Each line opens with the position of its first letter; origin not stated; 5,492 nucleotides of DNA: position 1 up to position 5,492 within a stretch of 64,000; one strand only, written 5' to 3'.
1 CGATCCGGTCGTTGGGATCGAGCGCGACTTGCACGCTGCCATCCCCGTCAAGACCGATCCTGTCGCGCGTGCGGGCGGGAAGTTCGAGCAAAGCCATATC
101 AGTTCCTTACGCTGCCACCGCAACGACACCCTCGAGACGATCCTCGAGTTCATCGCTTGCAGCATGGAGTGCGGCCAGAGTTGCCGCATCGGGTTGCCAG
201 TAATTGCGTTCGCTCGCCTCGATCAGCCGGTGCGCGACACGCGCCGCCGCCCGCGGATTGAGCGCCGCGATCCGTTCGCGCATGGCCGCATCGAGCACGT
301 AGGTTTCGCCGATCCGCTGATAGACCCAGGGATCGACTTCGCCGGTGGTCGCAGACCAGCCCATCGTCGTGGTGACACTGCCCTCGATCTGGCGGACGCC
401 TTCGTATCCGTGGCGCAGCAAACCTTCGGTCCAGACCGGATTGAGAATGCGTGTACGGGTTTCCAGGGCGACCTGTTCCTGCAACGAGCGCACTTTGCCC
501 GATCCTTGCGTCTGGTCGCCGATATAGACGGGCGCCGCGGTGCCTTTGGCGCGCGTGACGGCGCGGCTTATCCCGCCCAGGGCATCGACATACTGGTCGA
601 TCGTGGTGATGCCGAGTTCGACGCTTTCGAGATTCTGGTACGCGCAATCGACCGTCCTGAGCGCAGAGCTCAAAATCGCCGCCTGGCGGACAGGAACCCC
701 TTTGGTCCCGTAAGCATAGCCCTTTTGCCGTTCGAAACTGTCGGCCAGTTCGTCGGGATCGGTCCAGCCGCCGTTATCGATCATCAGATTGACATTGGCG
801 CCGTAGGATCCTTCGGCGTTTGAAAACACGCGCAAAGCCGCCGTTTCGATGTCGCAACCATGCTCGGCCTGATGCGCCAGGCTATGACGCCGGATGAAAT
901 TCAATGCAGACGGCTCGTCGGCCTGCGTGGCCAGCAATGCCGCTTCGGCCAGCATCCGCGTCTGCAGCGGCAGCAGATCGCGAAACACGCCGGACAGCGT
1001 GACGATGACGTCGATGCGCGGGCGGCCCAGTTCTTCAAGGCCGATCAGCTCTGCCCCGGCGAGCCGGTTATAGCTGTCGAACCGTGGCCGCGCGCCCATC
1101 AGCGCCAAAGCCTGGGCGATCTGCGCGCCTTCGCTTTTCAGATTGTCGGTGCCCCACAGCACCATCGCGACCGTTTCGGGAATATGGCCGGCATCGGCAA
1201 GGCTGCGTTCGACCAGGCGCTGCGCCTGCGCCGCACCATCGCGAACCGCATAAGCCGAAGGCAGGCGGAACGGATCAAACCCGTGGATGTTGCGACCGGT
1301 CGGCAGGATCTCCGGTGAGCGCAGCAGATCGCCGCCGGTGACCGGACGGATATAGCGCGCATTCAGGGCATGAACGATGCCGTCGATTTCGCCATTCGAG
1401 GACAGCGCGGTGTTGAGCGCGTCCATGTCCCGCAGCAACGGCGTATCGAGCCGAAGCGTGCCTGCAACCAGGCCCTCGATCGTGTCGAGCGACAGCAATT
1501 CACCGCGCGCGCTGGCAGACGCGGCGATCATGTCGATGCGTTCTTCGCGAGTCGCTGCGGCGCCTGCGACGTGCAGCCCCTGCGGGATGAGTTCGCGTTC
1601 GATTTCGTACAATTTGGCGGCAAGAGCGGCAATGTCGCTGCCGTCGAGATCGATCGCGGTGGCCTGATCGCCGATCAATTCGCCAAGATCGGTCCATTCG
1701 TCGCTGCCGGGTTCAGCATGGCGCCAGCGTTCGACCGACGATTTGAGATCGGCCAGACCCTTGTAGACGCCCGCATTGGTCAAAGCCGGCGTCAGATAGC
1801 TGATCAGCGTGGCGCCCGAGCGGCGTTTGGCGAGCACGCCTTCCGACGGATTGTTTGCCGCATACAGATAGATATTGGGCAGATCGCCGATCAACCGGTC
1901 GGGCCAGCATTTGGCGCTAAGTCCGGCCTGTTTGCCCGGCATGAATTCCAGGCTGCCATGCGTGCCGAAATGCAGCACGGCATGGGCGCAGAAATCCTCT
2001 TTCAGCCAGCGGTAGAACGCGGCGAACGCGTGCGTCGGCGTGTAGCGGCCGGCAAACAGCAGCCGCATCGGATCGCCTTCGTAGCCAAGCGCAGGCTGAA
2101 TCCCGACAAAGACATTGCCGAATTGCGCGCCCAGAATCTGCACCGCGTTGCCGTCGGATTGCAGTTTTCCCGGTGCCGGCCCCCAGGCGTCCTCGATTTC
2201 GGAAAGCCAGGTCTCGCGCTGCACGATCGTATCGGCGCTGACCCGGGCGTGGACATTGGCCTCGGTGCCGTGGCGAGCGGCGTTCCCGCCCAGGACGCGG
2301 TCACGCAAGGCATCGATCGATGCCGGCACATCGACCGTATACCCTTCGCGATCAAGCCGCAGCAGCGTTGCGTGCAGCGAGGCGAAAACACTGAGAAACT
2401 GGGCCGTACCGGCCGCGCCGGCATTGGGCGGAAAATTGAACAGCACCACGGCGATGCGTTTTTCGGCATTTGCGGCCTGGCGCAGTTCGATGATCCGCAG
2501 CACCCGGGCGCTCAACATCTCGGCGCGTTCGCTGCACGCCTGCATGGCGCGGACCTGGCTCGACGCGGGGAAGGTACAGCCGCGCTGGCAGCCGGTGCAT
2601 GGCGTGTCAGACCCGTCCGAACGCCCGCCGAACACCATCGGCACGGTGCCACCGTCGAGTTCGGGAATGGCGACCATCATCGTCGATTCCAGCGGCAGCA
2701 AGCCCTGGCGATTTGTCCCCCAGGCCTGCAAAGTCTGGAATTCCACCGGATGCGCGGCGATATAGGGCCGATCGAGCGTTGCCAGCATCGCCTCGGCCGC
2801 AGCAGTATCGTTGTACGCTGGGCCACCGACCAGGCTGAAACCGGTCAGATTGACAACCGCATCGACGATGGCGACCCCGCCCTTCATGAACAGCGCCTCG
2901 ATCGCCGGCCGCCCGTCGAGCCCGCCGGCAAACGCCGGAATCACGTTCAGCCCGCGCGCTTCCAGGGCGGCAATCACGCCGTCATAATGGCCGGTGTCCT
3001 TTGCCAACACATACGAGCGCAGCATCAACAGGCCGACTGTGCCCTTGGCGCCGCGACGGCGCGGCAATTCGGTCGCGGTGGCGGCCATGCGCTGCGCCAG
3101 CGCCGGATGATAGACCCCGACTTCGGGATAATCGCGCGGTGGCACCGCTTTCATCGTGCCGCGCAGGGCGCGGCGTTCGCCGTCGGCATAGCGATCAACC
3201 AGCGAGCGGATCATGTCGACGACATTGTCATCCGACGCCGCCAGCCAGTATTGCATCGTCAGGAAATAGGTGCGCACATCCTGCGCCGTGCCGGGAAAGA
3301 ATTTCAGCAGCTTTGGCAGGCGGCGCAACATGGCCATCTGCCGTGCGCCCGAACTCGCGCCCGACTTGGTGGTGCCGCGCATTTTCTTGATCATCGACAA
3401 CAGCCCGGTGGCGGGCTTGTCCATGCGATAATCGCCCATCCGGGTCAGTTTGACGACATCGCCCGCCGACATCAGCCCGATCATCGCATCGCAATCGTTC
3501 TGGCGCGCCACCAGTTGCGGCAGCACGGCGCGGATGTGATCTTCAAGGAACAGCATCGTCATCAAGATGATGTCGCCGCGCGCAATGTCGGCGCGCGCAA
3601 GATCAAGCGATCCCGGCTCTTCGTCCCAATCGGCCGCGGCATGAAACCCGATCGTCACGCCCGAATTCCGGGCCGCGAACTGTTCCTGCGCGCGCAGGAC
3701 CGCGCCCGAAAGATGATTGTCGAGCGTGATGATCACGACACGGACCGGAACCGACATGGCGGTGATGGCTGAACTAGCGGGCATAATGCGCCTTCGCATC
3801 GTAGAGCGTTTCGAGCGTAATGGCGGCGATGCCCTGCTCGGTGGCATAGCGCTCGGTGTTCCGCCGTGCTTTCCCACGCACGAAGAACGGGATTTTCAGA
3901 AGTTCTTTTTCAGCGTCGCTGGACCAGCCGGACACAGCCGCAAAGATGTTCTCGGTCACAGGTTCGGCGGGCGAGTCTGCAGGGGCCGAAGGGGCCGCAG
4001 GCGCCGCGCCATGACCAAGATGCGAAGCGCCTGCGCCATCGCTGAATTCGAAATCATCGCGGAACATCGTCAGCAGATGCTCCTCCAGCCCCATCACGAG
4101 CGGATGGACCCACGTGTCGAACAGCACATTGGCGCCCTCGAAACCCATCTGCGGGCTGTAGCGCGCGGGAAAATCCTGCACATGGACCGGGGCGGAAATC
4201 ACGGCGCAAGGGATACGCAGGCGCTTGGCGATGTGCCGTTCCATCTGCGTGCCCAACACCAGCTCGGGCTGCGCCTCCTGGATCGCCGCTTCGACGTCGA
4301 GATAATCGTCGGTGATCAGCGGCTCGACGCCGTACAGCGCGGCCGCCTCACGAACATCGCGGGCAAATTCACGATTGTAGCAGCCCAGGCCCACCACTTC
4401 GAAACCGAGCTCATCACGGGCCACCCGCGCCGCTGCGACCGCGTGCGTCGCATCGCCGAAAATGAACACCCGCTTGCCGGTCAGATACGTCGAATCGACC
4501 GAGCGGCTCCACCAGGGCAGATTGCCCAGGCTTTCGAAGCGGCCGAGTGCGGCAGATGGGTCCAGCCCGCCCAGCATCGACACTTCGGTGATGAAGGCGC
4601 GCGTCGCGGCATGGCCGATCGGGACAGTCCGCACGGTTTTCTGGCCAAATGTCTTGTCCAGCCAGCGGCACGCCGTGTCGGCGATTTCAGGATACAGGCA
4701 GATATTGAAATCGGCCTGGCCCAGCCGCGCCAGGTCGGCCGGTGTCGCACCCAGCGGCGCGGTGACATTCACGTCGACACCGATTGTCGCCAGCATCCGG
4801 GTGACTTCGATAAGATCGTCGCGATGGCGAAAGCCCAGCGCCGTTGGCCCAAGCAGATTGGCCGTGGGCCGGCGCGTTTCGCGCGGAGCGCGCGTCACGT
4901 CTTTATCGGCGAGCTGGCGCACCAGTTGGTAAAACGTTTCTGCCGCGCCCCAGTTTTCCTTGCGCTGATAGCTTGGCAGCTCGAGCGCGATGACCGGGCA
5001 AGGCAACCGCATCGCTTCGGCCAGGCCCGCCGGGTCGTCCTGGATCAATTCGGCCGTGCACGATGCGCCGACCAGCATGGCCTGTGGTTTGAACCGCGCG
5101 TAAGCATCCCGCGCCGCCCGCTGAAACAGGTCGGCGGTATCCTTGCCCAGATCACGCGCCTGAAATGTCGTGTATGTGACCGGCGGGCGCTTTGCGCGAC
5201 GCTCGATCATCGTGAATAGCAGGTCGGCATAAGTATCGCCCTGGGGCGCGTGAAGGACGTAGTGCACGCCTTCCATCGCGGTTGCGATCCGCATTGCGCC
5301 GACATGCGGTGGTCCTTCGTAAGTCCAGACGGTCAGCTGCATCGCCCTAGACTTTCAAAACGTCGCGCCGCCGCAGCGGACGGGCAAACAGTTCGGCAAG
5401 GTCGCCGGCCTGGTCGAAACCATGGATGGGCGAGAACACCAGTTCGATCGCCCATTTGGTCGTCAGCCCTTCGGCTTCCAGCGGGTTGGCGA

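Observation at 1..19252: Photosynthesis gene cluster directly abutting a complete RepA-ParAB plasmid replicon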

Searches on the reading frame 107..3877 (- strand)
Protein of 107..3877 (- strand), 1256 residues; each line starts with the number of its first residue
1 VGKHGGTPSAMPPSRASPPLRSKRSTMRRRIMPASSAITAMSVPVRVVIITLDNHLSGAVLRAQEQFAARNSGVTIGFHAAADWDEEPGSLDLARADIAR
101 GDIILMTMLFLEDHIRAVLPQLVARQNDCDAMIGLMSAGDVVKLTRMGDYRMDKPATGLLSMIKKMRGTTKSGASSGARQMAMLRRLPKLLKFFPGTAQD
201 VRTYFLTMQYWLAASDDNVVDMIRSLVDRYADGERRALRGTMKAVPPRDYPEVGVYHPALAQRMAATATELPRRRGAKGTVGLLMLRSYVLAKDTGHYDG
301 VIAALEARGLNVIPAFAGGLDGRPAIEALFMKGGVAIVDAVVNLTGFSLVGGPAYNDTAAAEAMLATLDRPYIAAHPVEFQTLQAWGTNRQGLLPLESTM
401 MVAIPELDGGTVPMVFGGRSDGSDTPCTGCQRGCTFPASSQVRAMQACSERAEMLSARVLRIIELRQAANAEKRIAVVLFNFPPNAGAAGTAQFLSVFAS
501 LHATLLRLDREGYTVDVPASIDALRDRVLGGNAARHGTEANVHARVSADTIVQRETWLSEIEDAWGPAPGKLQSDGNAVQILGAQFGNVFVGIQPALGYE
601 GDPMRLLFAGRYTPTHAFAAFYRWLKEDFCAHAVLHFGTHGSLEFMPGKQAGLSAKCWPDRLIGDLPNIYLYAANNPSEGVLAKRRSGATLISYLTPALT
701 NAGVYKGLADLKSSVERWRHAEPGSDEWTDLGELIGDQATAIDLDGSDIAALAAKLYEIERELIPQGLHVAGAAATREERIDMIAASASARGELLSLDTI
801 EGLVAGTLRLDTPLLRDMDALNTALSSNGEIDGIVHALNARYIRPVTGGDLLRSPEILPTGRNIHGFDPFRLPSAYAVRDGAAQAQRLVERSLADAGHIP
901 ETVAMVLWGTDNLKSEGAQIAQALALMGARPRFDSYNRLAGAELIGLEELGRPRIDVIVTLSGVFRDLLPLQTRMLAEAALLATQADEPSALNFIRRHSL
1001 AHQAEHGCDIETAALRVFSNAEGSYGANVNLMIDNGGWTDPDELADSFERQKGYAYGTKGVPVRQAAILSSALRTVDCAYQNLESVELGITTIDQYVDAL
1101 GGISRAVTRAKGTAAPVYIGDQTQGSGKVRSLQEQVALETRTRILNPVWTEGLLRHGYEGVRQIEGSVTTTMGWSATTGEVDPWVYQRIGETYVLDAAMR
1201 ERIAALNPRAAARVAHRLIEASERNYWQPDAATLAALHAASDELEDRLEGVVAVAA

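Call 3: search_protein_families(library=pfam, proteins=[window:107-3877:-])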
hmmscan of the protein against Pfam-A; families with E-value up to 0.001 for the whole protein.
window:107-3877:- (1256 aa): 2 families
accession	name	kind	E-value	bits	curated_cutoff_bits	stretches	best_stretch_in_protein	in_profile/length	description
PF02514.21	CobN-Mg_chel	-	0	1052.9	24.5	2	209-811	2-619/1090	CobN/Magnesium Chelatase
PF11965.13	DUF3479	-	1.1e-46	159.3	27.4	1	46-205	1-159/159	Domain of unknown function (DUF3479)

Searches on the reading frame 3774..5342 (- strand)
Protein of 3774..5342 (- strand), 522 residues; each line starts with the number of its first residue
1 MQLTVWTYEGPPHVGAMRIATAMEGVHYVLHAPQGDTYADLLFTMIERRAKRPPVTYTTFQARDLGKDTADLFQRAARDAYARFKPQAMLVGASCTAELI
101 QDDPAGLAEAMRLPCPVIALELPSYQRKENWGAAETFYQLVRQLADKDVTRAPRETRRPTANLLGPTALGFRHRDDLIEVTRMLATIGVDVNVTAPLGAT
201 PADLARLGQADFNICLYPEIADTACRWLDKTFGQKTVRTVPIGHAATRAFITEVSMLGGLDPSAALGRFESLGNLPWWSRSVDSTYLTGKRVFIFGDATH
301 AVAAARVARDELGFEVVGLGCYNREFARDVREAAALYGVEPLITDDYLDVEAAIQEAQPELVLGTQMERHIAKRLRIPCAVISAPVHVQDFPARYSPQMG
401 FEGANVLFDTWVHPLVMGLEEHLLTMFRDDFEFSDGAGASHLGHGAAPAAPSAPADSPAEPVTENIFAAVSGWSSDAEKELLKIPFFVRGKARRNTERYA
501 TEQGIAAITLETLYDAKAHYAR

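Call 3: search_protein_families(library=pfam, proteins=[window:3774-5342:-])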
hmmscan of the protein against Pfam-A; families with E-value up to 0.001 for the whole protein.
window:3774-5342:- (522 aa): 2 families
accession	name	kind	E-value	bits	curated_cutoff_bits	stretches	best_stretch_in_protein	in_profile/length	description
PF00148.24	Oxidored_nitro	-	2.8e-82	277.2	28.6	1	12-415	2-398/399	Nitrogenase component 1 type Oxidoreductase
PF08369.16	PCP_red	-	1.9e-19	69.9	32.5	1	473-517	1-45/45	Proto-chlorophyllide reductase 57 kD subunit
